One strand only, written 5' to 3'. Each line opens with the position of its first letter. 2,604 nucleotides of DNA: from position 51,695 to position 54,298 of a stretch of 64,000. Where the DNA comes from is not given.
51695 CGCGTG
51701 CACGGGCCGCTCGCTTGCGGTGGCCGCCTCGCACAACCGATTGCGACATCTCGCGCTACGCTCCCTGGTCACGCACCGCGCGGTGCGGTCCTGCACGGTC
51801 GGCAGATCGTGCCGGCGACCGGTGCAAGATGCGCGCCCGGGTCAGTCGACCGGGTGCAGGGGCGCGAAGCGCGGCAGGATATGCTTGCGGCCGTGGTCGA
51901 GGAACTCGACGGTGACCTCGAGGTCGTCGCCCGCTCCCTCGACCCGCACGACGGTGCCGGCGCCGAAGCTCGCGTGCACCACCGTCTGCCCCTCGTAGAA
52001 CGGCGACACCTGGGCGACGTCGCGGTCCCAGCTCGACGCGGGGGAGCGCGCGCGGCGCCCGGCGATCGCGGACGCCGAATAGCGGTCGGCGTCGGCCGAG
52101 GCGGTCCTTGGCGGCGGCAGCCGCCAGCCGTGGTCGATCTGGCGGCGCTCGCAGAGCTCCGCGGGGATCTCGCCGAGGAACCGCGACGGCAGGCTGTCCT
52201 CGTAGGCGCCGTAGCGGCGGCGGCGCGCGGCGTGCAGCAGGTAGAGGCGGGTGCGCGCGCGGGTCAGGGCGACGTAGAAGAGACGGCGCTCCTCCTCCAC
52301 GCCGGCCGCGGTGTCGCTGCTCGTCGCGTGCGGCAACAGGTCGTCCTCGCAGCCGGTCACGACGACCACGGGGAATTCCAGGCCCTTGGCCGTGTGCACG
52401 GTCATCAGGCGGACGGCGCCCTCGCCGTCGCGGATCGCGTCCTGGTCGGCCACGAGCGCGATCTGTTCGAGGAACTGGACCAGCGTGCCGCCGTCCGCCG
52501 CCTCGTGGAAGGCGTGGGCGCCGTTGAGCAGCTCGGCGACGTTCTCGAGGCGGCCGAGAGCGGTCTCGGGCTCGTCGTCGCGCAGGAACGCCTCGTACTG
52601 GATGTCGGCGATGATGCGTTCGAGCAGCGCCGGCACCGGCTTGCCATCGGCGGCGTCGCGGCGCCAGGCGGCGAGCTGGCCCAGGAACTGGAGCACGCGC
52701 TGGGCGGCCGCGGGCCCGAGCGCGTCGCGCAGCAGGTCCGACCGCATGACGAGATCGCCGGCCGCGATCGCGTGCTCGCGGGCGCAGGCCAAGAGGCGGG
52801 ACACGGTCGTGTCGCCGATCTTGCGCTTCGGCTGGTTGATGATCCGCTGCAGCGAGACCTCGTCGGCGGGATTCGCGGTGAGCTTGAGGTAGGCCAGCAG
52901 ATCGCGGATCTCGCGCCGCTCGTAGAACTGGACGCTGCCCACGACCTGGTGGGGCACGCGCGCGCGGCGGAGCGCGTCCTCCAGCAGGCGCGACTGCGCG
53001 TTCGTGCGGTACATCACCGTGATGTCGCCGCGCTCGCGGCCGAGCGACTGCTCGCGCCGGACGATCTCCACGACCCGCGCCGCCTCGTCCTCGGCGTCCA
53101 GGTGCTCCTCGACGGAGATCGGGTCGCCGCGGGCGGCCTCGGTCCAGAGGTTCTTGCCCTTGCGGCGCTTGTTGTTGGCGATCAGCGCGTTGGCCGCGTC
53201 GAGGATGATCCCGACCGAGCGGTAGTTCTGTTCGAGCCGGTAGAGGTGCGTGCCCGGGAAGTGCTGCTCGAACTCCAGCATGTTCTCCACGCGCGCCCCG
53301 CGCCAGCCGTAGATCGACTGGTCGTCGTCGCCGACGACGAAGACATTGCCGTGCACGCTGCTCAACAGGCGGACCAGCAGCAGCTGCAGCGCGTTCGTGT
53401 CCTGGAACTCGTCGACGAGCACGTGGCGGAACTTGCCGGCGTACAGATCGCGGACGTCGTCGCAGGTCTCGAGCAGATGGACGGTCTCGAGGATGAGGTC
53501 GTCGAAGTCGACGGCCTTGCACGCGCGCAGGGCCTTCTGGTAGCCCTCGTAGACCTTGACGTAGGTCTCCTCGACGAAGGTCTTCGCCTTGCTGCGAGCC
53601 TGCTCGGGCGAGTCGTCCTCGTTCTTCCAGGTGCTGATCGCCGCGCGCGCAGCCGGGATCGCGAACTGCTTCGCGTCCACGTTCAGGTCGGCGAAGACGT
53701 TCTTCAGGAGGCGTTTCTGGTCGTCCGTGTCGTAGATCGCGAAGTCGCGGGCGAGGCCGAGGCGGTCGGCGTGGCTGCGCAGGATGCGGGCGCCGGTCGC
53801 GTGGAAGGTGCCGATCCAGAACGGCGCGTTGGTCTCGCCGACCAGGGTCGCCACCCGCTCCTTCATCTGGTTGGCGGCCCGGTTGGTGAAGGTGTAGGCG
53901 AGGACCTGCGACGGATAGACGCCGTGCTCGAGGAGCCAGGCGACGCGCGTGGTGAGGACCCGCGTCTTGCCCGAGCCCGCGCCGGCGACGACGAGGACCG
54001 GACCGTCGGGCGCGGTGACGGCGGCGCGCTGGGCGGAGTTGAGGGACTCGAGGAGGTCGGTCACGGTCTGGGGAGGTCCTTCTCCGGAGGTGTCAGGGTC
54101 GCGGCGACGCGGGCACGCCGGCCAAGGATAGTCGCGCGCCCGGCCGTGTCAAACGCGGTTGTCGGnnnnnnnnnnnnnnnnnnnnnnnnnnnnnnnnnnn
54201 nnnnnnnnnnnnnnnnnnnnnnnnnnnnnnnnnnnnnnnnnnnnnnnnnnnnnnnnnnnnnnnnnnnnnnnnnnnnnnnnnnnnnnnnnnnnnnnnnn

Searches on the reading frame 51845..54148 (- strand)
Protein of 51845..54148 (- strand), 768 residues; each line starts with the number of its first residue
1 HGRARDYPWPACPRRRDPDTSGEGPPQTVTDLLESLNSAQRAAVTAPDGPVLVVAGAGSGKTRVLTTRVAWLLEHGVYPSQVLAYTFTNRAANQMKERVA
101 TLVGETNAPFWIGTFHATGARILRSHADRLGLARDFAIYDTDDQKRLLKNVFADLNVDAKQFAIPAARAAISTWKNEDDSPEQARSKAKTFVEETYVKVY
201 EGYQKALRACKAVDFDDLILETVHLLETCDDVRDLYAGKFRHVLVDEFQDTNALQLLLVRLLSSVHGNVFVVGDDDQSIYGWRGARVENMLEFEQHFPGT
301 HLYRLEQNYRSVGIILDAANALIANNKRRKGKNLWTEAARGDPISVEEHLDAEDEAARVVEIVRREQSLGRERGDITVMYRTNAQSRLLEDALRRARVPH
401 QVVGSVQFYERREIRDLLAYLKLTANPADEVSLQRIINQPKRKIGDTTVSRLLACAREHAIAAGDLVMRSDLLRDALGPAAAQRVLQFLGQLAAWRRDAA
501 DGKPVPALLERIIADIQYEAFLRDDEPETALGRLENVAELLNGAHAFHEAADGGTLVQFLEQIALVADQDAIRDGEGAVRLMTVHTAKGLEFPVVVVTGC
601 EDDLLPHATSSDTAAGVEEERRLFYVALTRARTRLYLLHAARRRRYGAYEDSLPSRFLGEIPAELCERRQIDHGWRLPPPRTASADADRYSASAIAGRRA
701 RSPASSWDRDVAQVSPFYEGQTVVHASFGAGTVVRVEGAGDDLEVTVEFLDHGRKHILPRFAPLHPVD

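Call 66: search_protein_families(library=pfam, proteins=[window:51845-54148:-], max_evalue=0.00001)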
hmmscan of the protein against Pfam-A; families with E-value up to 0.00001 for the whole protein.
window:51845-54148:- (768 aa): 8 families
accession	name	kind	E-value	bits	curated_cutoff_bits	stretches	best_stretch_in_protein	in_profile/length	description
PF00580.27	UvrD-helicase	-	8.2e-87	291.8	23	1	36-298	1-271/271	UvrD/REP helicase N-terminal domain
PF13361.12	UvrD_C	-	6.3e-73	246.6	25.6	2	303-469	1-167/350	UvrD-like helicase C-terminal domain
PF13245.12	AAA_19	-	9.1e-23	81.3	25.1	1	40-281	1-132/134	AAA domain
PF21196.3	PcrA_UvrD_tudor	-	7.7e-12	45.3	23.9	1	720-764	2-46/48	PcrA/UvrD tudor domain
PF13538.12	UvrD_C_2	-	5.1e-11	42.7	27.4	1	579-638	2-52/52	UvrD-like helicase C-terminal domain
PF13604.12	AAA_30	-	9.7e-09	35.7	27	0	36-100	2-67/191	AAA domain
PF01443.25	Viral_helicase1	-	5.2e-08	33.4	21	0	579-638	177-227/228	Viral superfamily 1 RNA helicase core domain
PF13087.12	AAA_12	-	6.1e-06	26.4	27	0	559-638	118-191/195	AAA domain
